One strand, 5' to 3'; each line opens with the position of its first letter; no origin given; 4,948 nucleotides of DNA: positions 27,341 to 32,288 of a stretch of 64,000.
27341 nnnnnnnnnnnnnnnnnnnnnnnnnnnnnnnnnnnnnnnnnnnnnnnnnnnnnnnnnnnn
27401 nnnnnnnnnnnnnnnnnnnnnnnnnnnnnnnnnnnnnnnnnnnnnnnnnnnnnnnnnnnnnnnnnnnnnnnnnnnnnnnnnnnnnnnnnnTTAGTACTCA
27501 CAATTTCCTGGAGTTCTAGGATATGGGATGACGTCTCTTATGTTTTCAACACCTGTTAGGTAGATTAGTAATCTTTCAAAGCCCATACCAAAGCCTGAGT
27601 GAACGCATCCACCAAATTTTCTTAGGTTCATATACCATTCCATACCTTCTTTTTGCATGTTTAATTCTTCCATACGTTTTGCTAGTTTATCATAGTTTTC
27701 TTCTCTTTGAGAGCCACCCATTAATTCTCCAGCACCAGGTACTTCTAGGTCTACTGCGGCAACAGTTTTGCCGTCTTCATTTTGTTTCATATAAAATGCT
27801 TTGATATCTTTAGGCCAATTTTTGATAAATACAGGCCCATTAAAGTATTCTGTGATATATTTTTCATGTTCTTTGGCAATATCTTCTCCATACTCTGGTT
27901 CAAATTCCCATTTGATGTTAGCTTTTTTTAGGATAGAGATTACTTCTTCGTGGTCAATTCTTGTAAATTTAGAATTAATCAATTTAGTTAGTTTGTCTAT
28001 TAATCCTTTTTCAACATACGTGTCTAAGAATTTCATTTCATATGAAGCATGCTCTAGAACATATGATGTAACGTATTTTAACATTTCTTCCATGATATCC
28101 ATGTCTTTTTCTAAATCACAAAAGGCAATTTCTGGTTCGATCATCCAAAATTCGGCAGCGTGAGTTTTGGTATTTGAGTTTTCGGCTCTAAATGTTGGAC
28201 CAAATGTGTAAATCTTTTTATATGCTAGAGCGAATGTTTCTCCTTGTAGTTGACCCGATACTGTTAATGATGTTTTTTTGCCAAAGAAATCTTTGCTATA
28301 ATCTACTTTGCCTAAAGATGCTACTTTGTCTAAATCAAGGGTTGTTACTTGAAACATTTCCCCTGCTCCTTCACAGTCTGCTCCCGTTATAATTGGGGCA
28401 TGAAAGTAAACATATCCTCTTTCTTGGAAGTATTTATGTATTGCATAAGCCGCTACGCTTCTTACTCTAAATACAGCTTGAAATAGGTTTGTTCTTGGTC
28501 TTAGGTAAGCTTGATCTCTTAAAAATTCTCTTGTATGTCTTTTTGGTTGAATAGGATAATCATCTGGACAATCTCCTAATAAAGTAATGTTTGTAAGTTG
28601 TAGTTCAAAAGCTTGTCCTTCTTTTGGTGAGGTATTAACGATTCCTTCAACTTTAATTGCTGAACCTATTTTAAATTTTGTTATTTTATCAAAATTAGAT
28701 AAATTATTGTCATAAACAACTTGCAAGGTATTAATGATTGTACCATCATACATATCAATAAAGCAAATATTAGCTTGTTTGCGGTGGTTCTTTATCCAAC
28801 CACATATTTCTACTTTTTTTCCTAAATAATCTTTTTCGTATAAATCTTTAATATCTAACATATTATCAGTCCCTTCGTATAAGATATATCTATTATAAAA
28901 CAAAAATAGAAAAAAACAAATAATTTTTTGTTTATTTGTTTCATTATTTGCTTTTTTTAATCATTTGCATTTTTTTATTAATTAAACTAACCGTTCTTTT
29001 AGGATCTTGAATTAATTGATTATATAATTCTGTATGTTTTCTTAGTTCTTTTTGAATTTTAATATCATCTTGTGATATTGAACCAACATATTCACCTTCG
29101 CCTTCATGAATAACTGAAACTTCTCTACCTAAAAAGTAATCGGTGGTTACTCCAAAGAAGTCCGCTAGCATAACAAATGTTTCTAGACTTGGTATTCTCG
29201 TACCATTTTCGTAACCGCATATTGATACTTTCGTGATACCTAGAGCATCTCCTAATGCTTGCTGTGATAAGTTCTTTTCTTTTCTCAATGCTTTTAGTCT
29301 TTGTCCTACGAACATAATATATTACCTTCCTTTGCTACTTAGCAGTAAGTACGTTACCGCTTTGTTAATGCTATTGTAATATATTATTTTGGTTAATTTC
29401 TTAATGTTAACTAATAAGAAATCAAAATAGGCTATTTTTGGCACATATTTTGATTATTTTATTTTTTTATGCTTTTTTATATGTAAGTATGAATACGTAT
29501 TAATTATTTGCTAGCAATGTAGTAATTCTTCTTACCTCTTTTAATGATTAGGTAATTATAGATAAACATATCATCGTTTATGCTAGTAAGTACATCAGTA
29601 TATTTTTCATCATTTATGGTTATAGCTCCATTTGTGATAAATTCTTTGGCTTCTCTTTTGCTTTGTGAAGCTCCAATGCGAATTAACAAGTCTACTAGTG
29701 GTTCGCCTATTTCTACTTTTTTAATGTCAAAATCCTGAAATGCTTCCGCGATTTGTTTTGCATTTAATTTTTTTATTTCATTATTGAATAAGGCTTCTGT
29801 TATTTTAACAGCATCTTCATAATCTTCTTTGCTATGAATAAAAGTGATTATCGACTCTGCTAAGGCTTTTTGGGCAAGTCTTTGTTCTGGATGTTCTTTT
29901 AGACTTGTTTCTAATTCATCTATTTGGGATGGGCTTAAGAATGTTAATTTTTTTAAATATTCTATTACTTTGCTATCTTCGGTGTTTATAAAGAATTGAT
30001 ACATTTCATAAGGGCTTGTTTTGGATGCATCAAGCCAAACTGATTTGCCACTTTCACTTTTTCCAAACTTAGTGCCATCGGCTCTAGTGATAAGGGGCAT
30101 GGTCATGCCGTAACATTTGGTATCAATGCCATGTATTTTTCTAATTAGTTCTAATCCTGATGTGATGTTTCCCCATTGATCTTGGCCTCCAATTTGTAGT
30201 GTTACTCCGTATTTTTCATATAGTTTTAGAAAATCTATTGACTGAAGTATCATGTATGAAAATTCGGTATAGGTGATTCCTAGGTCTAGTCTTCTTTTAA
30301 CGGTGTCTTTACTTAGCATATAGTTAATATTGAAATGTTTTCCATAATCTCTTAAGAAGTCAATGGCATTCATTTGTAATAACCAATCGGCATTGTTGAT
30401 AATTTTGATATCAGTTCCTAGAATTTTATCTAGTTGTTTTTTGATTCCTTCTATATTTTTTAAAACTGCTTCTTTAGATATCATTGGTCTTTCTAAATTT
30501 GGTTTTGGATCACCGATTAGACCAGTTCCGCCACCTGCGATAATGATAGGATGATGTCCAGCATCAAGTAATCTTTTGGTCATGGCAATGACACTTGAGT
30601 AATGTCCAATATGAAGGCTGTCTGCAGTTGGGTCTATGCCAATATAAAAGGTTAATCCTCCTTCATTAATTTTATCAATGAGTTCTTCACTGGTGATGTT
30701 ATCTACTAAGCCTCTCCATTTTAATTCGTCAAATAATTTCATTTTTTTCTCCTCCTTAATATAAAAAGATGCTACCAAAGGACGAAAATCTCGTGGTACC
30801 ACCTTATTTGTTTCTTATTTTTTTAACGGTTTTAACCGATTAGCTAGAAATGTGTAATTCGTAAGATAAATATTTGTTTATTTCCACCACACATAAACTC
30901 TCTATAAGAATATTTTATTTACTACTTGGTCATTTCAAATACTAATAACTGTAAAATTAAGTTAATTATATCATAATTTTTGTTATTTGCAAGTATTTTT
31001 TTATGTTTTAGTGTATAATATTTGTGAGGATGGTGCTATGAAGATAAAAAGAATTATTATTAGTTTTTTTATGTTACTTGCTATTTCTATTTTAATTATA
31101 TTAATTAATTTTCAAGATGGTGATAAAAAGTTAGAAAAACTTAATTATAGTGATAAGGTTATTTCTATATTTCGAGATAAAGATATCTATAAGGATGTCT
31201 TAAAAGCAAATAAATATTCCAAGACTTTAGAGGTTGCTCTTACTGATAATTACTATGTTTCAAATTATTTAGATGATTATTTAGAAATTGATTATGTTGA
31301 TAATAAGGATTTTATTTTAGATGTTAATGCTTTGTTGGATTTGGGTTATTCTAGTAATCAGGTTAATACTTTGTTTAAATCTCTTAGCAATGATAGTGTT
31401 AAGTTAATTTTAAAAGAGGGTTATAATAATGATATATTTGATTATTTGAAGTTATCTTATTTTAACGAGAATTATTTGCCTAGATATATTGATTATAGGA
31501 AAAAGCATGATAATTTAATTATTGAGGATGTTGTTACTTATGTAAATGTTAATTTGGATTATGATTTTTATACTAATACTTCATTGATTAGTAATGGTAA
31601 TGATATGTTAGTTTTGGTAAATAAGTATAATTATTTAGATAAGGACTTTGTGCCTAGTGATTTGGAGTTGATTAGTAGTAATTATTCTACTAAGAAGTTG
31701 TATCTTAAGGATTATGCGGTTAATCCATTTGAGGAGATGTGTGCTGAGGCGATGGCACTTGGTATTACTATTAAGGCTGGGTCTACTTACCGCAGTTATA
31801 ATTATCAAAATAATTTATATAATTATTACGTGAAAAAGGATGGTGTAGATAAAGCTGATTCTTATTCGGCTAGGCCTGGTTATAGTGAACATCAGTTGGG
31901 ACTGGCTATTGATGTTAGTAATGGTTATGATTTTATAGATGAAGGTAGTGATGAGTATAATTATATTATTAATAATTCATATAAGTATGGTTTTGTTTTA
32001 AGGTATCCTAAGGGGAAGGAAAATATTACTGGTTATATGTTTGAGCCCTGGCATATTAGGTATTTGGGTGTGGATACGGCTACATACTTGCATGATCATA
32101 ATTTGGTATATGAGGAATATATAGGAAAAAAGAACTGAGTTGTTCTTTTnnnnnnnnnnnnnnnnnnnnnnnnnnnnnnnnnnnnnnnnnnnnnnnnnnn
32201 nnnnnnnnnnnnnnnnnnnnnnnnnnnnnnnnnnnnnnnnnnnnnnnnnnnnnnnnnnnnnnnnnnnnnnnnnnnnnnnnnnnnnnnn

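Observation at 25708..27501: MurC fused to a C-terminal transmembrane helix and extracytoplasmic domain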

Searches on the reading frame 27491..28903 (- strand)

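Call 3: search_protein_families(library=pfam, proteins=[window:27491-28903:-], max_evalue=0.01)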
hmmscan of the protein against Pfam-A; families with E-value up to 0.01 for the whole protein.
window:27491-28903:- (470 aa): 4 families
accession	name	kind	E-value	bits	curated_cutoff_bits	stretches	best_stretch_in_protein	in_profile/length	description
PF00152.25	tRNA-synt_2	-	4.7e-61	207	25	1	126-464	3-307/308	tRNA synthetases class II (D, K and N)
PF01336.31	tRNA_anti-codon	-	7.1e-12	45.5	27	1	31-109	1-75/75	OB-fold nucleic acid binding domain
PF01409.25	tRNA-synt_2d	-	0.00054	20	19.8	0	437-459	214-236/246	tRNA synthetases class II core domain (F)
PF12869.13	tRNA_anti-like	-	0.0069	16.4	23.5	0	23-91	65-134/146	tRNA_anti-like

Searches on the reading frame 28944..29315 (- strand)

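Call 48: search_protein_families(library=pfam, proteins=[window:28944-29315:-], max_evalue=0.001)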
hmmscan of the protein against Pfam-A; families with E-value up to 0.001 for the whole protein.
window:28944-29315:- (123 aa): 4 families
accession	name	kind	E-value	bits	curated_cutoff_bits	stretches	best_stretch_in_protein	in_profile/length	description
PF01381.28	HTH_3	-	2.2e-16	60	23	1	7-61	1-55/55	Helix-turn-helix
PF12844.13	HTH_19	-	1.4e-12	47.8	30.2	1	4-62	1-59/64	Helix-turn-helix domain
PF13560.12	HTH_31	-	2.9e-11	43.9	27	1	4-58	3-58/64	Helix-turn-helix domain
PF13443.12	HTH_26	-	0.00078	20.1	22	0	6-57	1-53/63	Cro/C1-type HTH DNA-binding domain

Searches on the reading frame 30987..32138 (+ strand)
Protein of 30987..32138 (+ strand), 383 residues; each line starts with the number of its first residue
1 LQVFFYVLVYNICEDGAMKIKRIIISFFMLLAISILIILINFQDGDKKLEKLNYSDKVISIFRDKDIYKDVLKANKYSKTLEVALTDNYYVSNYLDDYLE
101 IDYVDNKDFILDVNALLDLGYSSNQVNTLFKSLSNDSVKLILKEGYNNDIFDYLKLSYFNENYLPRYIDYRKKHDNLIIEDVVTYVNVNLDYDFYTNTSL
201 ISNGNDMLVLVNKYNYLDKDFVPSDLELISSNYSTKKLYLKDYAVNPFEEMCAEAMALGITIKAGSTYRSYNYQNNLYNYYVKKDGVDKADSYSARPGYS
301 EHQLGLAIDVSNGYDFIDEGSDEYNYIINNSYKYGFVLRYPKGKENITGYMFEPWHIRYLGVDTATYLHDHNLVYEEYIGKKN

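Call 48: search_protein_families(library=pfam, proteins=[window:30987-32138:+], max_evalue=0.001)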
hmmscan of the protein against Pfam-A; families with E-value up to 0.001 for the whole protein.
window:30987-32138:+ (383 aa): 1 family
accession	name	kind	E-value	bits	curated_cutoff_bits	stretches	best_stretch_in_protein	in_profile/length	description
PF02557.22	VanY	-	2.6e-36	124.8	25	1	238-361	2-131/132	D-alanyl-D-alanine carboxypeptidase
